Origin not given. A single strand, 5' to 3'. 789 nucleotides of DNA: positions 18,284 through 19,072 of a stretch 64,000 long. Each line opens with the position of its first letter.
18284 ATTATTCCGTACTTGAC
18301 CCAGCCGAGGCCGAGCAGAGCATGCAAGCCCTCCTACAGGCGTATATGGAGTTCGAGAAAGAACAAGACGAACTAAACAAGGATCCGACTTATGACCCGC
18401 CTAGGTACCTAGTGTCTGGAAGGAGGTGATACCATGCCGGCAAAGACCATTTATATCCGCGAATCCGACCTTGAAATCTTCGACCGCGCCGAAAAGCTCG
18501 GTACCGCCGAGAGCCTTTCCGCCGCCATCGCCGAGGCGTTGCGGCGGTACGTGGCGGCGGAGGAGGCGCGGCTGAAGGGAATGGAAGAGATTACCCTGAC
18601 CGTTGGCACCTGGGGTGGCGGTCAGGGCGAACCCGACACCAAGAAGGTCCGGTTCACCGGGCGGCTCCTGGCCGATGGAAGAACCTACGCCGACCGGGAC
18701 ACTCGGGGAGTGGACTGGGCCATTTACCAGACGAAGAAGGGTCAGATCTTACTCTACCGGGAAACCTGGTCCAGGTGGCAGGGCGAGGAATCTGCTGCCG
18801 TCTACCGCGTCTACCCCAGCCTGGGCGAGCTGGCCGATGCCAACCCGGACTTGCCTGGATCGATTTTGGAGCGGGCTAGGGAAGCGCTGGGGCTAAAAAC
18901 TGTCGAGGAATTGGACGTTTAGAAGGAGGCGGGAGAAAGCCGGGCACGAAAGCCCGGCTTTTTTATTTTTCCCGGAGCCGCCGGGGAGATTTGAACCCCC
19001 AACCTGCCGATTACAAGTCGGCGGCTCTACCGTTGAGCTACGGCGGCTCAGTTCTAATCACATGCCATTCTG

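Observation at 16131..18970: Self-contained six-gene accessory operon of unknown function at the prophage end (candidate lysogenic-conversion or defence cassette)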

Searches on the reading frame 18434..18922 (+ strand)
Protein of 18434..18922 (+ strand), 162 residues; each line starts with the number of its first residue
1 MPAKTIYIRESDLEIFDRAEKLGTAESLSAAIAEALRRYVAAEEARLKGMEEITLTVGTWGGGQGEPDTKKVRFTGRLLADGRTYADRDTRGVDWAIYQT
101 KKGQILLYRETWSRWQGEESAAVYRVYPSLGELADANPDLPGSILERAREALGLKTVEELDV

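Call 7: search_protein_families(library=pfam, proteins=[window:18434-18922:+], max_evalue=1)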
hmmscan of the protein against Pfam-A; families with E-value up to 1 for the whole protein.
window:18434-18922:+ (162 aa): 1 family
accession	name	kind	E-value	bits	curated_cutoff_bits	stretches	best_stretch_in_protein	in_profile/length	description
PF09957.15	VapB_antitoxin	-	0.92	9.9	23.4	1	12-46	8-42/47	Bacterial antitoxin of type II TA system, VapB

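Call 8: search_protein_families(library=phrogs, proteins=[window:18434-18922:+], max_evalue=1)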
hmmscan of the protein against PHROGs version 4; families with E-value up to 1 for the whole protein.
window:18434-18922:+ (162 aa): 4 families
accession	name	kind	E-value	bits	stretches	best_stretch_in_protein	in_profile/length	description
phrog_30081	-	unknown function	0.005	17.6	1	82-118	10-44/44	-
phrog_9850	-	unknown function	0.014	16.2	0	143-159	14-30/63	-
phrog_32851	-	unknown function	0.015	16.3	1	84-104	26-46/61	-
phrog_36130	-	unknown function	0.36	12.2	1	142-160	61-79/143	-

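Call 9: search_protein_families(library=padloc, proteins=[window:18434-18922:+], max_evalue=1)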
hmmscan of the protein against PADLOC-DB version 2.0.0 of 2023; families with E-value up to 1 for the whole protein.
window:18434-18922:+ (162 aa): 0 families

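Call 10: search_protein_families(library=ncbifam, proteins=[window:18434-18922:+], max_evalue=1)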
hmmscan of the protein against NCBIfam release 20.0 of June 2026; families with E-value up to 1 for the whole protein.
window:18434-18922:+ (162 aa): 1 family
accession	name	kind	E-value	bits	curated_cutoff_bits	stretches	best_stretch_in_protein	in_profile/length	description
TIGR04342.1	EXLDI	subfamily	3.1e-10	40.4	32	1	51-162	2-124/124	EXLDI protein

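Call 12: find_encoding_contigs(protein=window:18434-18922:+, flank=10000, max_places=10)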
Protein window:18434-18922:+ (162 aa): 1 contig read that carries it; 1 place shown.
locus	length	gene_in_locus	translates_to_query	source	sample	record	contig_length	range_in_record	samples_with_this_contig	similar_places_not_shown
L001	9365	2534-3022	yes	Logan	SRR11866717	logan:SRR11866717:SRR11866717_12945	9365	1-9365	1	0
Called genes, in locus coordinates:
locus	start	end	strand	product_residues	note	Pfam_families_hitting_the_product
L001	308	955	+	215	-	-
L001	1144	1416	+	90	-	-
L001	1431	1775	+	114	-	-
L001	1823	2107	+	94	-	-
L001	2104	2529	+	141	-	-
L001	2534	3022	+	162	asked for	-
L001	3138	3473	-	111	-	-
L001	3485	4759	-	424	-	PF01520:Amidase_3, PF01832:Glucosaminidase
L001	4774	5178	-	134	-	PF05105:Phage_holin_4_1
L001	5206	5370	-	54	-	-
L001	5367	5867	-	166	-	-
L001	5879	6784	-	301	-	-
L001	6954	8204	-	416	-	PF02018:CBM_4_9 (faint), PF13385:Laminin_G_3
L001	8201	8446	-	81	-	-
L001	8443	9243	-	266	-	-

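Call 15: find_homologous_proteins(query=window:18434-18922:+)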
Query window:18434-18922:+ (162 aa): 95 proteins with E <= 0.001 among 603 candidates.
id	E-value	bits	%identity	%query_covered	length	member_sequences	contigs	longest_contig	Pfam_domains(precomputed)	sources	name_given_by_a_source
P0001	1.9e-99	348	100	100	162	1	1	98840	-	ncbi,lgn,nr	ncbi:MAG: EXLDI protein [Clostridia bacterium]|nr:EXLDI protein [Clostridia bacterium]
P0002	7.1e-92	323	91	100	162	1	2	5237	-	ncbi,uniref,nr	ncbi:hypothetical protein [Marinobacter sp.]|uniref:hypothetical protein n=1 Tax=Marinobacter sp. Ta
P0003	8.5e-43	164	53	98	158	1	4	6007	-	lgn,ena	-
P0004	3.5e-41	158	53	98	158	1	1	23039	-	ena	-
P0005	4.6e-40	155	52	98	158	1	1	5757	-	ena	-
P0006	1.1e-39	154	50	98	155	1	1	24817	-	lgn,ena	-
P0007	6.2e-34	135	49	89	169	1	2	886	-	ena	-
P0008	1.4e-31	127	47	98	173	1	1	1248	-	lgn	-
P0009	4.5e-31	126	45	99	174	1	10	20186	-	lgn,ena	-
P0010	2.4e-29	120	45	98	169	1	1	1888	-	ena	-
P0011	1.1e-27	115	42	96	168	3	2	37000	-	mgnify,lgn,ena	mgnify:CR=1 FL=1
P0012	9.2e-24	102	36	100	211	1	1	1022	-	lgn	-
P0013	3.3e-15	74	43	81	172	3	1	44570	-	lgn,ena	-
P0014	2.1e-14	71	42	81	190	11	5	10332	-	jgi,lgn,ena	jgi:EXLDI family protein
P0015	2.3e-14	71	41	81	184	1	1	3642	-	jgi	jgi:EXLDI family protein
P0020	2.5e-12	65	30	100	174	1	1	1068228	-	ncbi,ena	-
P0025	8.6e-12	63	36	85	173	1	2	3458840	-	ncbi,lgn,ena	-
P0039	1.4e-10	59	35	99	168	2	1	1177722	-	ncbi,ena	-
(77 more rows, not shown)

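Call 16: find_encoding_contigs(protein=P0002, flank=10000, max_places=4)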
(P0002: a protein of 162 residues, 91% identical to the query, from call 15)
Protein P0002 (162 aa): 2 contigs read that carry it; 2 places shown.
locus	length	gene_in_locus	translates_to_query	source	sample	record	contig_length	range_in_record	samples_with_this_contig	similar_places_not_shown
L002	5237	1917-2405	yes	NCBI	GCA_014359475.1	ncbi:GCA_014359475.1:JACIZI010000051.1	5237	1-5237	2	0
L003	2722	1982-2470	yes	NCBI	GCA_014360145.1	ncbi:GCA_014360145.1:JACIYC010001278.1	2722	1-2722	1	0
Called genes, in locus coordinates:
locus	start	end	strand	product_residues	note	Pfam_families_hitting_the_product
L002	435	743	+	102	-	-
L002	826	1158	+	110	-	-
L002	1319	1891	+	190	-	-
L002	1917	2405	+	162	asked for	-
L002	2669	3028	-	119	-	PF09682:Phage_holin_6_1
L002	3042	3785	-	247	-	PF01510:Amidase_2, PF00395:SLH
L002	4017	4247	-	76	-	-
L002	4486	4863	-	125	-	-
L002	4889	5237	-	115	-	?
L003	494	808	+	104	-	-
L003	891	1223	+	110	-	-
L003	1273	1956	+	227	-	-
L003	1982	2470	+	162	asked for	-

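Call 17: find_encoding_contigs(protein=P0004, flank=10000, max_places=4)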
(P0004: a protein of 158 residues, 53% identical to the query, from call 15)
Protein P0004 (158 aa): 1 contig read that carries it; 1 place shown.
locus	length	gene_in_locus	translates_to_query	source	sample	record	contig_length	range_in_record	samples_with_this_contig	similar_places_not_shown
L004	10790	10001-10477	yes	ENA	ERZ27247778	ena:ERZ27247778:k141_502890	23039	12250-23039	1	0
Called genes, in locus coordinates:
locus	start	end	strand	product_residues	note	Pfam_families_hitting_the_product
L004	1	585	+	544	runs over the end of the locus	PF10145:PhageMin_Tail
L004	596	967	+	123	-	-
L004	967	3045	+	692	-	-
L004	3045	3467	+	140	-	-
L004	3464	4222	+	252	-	-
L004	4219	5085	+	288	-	-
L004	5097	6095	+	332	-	PF00535:Glycos_transf_2 (weak)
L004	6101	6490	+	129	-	-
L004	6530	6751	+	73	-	-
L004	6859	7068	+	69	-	-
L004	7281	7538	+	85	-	-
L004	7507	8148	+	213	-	PF01510:Amidase_2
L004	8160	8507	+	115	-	PF09682:Phage_holin_6_1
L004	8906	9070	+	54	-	-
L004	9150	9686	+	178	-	PF12651:RHH_3 (weak)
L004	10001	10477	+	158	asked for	-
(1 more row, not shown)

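Call 18: find_encoding_contigs(protein=P0006, flank=10000, max_places=4)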
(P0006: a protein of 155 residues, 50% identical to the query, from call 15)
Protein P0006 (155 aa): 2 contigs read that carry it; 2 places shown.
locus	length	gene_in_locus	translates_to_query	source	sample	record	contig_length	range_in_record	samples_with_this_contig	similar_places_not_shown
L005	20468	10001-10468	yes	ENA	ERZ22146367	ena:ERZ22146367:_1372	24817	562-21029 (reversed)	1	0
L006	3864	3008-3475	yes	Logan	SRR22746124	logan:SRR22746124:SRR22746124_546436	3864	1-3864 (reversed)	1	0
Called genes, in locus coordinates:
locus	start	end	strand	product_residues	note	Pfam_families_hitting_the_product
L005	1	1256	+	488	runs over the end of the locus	-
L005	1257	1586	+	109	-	-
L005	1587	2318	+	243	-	-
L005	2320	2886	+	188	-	-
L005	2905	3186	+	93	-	-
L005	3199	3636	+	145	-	-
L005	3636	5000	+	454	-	-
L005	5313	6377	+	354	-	PF00078:RVT_1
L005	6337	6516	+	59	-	-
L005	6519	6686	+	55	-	-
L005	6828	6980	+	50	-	-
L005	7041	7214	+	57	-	-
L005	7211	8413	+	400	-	PF01510:Amidase_2, PF00089:Trypsin (weak), PF13365:Trypsin_2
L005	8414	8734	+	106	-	-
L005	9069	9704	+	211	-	-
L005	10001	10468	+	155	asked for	-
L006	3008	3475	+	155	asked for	-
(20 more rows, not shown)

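Call 27: find_related_loci(query=A1, collection=viral_contigs, flank=8000)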
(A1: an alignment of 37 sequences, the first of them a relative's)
Query A1 (162 aa) in viral_contigs; peptide patterns used: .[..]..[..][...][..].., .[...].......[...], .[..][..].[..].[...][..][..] (x = any residue, [..] = any of these).
191 stretches matched a pattern; 7 encode a relative of the query (tblastn E <= 1e-3); 6 distinct loci.
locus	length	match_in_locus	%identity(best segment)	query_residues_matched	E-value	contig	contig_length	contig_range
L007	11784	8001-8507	43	4-162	9e-38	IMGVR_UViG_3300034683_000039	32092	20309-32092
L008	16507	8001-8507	43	4-162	9e-38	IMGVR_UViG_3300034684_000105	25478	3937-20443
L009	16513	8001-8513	46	1-158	8e-37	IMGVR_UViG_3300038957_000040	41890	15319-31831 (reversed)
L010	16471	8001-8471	35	1-162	9e-13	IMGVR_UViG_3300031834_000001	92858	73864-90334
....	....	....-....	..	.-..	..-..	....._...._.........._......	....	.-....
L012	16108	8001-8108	46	1-37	4e-5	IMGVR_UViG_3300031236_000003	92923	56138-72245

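Call 30: find_related_loci(query=A2, collection=genome_contigs, flank=8000)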
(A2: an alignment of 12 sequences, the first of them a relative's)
Query A2 (162 aa) in genome_contigs; peptide patterns used: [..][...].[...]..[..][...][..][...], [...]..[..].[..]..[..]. (x = any residue, [..] = any of these).
135 stretches matched a pattern; 12 encode a relative of the query (tblastn E <= 1e-3); 12 distinct loci.
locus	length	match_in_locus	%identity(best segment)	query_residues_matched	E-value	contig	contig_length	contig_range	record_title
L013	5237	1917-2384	91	1-156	4e-95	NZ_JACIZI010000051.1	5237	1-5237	MAG: Marinobacter sp. isolate MAG-100 Marinobacter_C3_bin59_Scaffold_51, whole genome shotgun sequence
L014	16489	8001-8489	49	1-162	4e-42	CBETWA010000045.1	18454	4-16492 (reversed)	MAG TPA_asm: uncultured bacterium isolate SRR13515398_concoct_14 genome assembly, contig: ERZ25510404.165, whole genome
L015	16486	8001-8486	47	1-162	1e-38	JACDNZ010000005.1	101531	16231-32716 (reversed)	MAG: Thermosipho sp. (in: Bacteria) isolate GB_MAG8_064 c_000000000186, whole genome shotgun sequence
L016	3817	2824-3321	47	1-153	1e-38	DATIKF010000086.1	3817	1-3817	MAG TPA_asm: Dissulfurispiraceae bacterium isolate SMAG_U15711 k141_75333, whole genome shotgun sequence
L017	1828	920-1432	46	1-158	3e-38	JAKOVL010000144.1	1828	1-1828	MAG: Bacillota bacterium isolate JPNG_maxbin.054 k201_595184, whole genome shotgun sequence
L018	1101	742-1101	50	1-118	1e-32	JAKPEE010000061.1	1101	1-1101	MAG: Bacillota bacterium isolate JPMR_maxbin.103 k141_1021482, whole genome shotgun sequence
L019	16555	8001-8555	32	1-162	2e-22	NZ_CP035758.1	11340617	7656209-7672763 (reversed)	Ktedonosporobacter rubrisoli strain SCAWS-G2 chromosome, complete genome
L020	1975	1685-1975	48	1-95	7e-22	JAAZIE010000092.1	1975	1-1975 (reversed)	MAG: Bacillota bacterium isolate AS19jrsBPTG_13 7816_AS19, whole genome shotgun sequence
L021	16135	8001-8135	47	1-45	2e-9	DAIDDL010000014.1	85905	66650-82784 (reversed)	MAG TPA_asm: Sulfobacillus sp. isolate clean5091 NODE_14_length_85905_cov_99.652782, whole genome shotgun sequence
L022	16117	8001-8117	49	1-38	2e-7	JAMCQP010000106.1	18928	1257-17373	MAG: Bacillota bacterium isolate FK_Sedi_A_Bin.38 NODE_6703_length_18928_cov_2.80028, whole genome shotgun sequence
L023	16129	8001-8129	44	2-40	3e-6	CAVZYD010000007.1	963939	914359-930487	MAG: uncultured Acidimicrobiaceae bacterium isolate MFD01828.bin.2.85 genome assembly, contig: contig_15577, whole genom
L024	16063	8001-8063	67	1-21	2e-4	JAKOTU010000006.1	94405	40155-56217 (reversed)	MAG: Bacillota bacterium isolate CAAI_maxbin.063_sub k201_730738, whole genome shotgun sequence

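Call 36: find_encoding_contigs(protein=P0025, flank=8000, max_places=3)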
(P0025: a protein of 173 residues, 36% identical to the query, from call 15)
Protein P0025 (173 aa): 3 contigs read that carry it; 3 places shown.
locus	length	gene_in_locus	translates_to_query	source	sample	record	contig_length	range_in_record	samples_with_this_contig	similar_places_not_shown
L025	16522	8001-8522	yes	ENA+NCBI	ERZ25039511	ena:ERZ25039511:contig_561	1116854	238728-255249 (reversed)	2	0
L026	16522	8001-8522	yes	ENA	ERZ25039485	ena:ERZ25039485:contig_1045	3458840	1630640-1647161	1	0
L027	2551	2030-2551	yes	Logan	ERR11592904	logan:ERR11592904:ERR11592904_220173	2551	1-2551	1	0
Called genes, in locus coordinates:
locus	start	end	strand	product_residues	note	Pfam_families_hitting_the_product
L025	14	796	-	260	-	-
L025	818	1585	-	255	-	-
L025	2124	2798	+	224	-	PF00072:Response_reg, PF00196:GerE, PF08281:Sigma70_r4_2 (weak)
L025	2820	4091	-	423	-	PF02550:AcetylCoA_hydro, PF13336:AcetylCoA_hyd_C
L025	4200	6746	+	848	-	PF00690:Cation_ATPase_N, PF00122:E1-E2_ATPase, PF00702:Hydrolase, PF12710:HAD (faint), PF00689:Cation_ATPase_C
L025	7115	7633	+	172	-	-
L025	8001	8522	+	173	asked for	-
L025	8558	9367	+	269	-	PF00005:ABC_tran, PF13304:AAA_21 (faint)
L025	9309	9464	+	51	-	-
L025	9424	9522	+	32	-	-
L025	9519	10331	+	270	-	PF01061:ABC2_membrane, PF12698:ABC2_membrane_3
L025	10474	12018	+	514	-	PF00395:SLH (weak), PF02415:Chlam_PMP (faint)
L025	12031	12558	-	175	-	-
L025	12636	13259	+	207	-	PF00383:dCMP_cyt_deam_1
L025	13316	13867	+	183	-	PF15891:Nuc_deoxyri_tr2, PF05014:Nuc_deoxyrib_tr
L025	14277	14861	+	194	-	PF03640:Lipoprotein_15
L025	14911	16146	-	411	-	PF07690:MFS_1, PF12832:MFS_1_like (faint), PF07690:MFS_1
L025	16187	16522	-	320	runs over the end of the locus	PF10646:Germane, PF10648:Gmad2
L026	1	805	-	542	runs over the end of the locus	-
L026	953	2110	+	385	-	PF01590:GAF, PF13185:GAF_2, PF13492:GAF_3 (weak), PF07730:HisKA_3, PF13581:HATPase_c_2 (faint), PF02518:HATPase_c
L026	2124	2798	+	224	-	PF00072:Response_reg, PF00196:GerE, PF08281:Sigma70_r4_2 (weak)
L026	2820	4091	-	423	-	PF02550:AcetylCoA_hydro, PF13336:AcetylCoA_hyd_C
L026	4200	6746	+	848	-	PF00690:Cation_ATPase_N, PF00122:E1-E2_ATPase, PF00702:Hydrolase, PF12710:HAD (faint), PF00689:Cation_ATPase_C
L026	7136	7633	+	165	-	-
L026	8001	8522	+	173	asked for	-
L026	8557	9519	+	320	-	PF00005:ABC_tran, PF13304:AAA_21 (faint), PF13732:DrrA1-3_C (weak)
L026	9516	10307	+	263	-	PF01061:ABC2_membrane, PF12698:ABC2_membrane_3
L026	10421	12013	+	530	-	PF00395:SLH (weak)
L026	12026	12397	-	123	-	-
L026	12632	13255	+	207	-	PF00383:dCMP_cyt_deam_1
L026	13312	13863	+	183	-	PF15891:Nuc_deoxyri_tr2, PF05014:Nuc_deoxyrib_tr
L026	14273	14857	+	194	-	PF03640:Lipoprotein_15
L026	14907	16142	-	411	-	PF07690:MFS_1, PF12832:MFS_1_like (faint), PF07690:MFS_1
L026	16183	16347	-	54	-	-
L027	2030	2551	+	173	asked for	?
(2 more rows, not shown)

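Call 37: find_encoding_contigs(protein=P0020, flank=8000, max_places=3)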
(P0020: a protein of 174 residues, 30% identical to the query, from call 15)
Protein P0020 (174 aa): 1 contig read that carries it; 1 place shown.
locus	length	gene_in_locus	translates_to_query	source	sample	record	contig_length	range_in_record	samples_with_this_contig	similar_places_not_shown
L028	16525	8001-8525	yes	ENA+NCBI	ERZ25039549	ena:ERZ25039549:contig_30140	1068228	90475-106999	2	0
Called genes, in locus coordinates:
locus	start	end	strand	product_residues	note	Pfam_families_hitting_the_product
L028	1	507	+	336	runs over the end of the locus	PF00106:adh_short, PF13561:adh_short_C2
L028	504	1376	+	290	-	PF08450:SGL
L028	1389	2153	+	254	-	PF00106:adh_short, PF08659:KR, PF23441:SDR (weak), PF13561:adh_short_C2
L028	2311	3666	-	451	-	PF05167:DUF711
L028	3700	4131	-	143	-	PF01842:ACT (weak), PF13740:ACT_6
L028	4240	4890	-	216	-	PF00440:TetR_N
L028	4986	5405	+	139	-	-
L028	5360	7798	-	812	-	-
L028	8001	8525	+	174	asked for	-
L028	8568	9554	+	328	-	PF00005:ABC_tran, PF13304:AAA_21 (faint)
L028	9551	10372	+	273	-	PF01061:ABC2_membrane, PF12698:ABC2_membrane_3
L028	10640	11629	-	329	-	PF00294:PfkB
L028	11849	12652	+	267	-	PF08220:HTH_DeoR, PF08279:HTH_11 (faint), PF13404:HTH_AsnC-type (weak), PF19187:HTH_PafC (faint), PF00455:DeoRC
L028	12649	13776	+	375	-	PF01380:SIS (weak)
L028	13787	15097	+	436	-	PF02056:Glyco_hydro_4, PF11975:Glyco_hydro_4C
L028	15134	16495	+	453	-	PF01547:SBP_bac_1, PF13416:SBP_bac_8, PF13531:SBP_bac_11 (faint)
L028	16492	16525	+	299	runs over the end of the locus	PF00528:BPD_transp_1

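Call 38: find_encoding_contigs(protein=P0039, flank=8000, max_places=3)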
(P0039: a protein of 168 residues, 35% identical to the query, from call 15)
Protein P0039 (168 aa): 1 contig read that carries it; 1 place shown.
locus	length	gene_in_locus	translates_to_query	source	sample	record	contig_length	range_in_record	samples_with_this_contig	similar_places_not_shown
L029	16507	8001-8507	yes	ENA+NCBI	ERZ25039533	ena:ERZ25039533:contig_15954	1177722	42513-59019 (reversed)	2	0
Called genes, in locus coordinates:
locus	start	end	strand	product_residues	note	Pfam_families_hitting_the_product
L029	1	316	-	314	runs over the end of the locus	PF00005:ABC_tran, PF13304:AAA_21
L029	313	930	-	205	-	PF00440:TetR_N, PF17935:TetR_C_27 (weak)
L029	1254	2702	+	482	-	PF07992:Pyr_redox_2 (weak), PF00890:FAD_binding_2 (weak), PF01266:DAO, PF01946:Thi4 (faint), PF03486:HI0933_like (weak), PF12831:FAD_oxidored (weak), PF13450:NAD_binding_8, PF01593:Amino_oxidase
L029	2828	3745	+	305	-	PF13011:LZ_Tnp_IS481, PF13384:HTH_23, PF13518:HTH_28, PF13551:HTH_29, PF13565:HTH_32, PF00665:rve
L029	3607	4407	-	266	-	PF02371:Transposase_20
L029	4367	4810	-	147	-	PF01548:DEDD_Tnp_IS110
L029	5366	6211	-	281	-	PF01061:ABC2_membrane, PF12679:ABC2_membrane_2, PF12698:ABC2_membrane_3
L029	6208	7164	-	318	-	PF00005:ABC_tran, PF13304:AAA_21 (faint)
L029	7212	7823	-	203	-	PF03551:PadR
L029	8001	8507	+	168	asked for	-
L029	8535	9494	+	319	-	PF00005:ABC_tran, PF13304:AAA_21 (weak), PF13732:DrrA1-3_C (weak)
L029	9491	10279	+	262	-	PF01061:ABC2_membrane, PF12698:ABC2_membrane_3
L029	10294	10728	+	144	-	-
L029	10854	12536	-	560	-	PF00083:Sugar_tr, PF06609:TRI12 (weak), PF07690:MFS_1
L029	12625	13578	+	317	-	PF08279:HTH_11, PF13280:WYL, PF25583:WCX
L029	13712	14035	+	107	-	PF13191:AAA_16 (weak)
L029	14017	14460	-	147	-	PF06445:GyrI-like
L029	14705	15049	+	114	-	PF10517:DM13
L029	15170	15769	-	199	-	PF02635:DsrE (faint), PF13686:DrsE_2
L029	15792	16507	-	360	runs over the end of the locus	PF21948:LplA-B_cat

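Call 39: search_solved_structures(query=A1, max_evalue=10, show_alignments=2)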
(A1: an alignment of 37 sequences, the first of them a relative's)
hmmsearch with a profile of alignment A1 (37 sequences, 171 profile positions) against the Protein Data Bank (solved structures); distinct sequences matched with E-value up to 10: 6.
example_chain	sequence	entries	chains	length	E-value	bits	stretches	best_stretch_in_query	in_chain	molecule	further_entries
6tr4_A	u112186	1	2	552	0.33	14.1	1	41-117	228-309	F5/8 type C domain-containing protein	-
6tr3_A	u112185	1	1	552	0.33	14.1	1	41-117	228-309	F5/8 type C domain-containing protein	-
3lfu_A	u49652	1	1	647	0.44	13.6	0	9-60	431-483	DNA helicase II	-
2is1_A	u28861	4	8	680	0.49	13.5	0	9-60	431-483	DNA helicase II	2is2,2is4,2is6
9kkd_A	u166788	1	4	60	1.2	12.3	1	26-46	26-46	Ribbon-helix-helix protein, CopG family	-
5c4v_B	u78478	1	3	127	1.5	11.9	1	94-147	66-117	Ski-like protein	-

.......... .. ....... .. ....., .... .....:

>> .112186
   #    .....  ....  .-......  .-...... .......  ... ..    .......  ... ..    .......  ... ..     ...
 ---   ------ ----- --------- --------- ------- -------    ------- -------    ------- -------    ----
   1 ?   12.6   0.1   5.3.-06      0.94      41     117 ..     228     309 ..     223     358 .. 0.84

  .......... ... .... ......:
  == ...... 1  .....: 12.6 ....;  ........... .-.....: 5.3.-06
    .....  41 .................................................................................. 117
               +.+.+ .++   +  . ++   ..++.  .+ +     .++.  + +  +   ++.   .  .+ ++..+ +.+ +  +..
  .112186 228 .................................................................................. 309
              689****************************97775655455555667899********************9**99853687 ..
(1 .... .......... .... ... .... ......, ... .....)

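Call 47: search_dna_similar(query=window:18434-18922:+, collection=phages, mode=protein, max_evalue=0.001)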
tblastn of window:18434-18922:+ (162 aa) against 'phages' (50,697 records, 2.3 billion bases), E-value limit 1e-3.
No match.

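Call 61: predict_structure(alignment_id=A1)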
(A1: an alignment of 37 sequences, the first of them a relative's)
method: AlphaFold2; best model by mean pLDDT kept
length: 162 residues; sequences in the alignment: 37
mean_pLDDT: 79.4   pTM: 0.62
mean pLDDT of the five models: 79.4, 77.0, 76.7, 76.5, 67.4
residues with pLDDT >= 90: 62; 70-90: 50; 50-70: 43; < 50: 7
segments of 3 or more residues with pLDDT < 50: 1-3
pLDDT, mean of each block of 10 residues (from residue 1): 58 67 57 69 66 89 75 92 87 94 93 83 94 92 91 68 55
secondary structure, 60 per line:
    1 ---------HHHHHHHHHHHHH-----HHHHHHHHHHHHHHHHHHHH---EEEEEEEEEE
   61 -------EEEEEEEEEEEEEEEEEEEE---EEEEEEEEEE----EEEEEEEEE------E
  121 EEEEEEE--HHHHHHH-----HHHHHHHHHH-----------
elements in order: H10-22 H28-47 E51-60 E68-87 E91-100 E105-113 E120-127 H130-136 H142-151
